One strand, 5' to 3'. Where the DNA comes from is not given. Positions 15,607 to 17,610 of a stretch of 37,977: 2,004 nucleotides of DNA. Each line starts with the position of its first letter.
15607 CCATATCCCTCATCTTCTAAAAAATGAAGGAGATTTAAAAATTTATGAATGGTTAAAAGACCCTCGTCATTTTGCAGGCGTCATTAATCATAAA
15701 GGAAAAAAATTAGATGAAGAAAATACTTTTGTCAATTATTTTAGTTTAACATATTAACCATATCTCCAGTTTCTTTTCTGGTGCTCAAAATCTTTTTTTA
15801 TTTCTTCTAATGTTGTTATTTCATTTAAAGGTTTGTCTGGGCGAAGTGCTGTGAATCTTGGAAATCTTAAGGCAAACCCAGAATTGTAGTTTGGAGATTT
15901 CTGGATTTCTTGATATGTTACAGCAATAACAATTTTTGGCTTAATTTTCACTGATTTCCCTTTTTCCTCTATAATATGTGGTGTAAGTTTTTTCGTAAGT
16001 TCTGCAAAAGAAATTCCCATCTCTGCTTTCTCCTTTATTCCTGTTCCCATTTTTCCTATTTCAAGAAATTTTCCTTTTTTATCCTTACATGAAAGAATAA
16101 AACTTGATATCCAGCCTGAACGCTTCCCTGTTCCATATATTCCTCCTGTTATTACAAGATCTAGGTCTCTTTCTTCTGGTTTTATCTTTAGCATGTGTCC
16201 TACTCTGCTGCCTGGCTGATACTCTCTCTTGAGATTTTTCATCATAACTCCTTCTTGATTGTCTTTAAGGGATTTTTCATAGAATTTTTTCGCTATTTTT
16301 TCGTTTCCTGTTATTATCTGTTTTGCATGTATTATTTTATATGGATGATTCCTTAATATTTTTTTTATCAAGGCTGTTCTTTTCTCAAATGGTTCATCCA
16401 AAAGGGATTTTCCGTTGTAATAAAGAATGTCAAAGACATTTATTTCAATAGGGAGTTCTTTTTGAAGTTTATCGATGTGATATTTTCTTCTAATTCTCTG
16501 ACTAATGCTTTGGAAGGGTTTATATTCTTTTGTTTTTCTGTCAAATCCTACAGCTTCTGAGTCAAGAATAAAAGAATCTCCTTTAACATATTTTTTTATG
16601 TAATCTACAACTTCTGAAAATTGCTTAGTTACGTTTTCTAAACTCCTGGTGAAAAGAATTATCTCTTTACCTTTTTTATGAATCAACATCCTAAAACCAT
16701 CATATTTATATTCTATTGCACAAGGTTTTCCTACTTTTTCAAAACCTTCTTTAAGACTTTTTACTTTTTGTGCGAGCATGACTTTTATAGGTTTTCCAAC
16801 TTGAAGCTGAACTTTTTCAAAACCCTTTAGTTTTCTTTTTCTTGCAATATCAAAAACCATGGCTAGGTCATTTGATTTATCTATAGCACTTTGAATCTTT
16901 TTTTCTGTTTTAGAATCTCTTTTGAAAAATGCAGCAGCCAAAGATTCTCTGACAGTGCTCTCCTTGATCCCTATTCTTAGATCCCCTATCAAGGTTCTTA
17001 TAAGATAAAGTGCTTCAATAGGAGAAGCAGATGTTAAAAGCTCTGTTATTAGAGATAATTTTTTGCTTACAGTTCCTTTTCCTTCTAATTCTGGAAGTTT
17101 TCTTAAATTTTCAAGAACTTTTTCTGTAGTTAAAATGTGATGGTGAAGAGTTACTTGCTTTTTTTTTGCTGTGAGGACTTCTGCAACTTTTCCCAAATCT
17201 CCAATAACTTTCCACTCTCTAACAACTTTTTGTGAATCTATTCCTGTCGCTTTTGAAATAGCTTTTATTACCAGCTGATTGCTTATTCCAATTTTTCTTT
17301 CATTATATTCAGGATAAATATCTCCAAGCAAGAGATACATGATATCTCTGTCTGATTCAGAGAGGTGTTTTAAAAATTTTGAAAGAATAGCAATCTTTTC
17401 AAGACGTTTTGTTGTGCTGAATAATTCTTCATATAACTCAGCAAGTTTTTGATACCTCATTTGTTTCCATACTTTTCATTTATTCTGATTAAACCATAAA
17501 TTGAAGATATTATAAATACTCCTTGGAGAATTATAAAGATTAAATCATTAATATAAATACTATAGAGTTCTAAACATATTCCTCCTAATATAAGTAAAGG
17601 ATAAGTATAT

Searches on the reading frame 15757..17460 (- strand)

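Call 28: search_protein_families(library=pfam, proteins=[window:15757-17460:-], max_evalue=0.001)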
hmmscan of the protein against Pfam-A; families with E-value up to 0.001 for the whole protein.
window:15757-17460:- (568 aa): 3 families
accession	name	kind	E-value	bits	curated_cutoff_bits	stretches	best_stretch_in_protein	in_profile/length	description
PF01068.26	DNA_ligase_A_M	-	9.5e-55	185.9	26.2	1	228-427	2-204/204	ATP dependent DNA ligase domain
PF04675.19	DNA_ligase_A_N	-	3.1e-39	135.4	24.6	1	3-175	2-174/174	DNA ligase N terminus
PF04679.21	DNA_ligase_A_C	-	9.3e-14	52.1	27.5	1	447-543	1-94/94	ATP dependent DNA ligase C terminal region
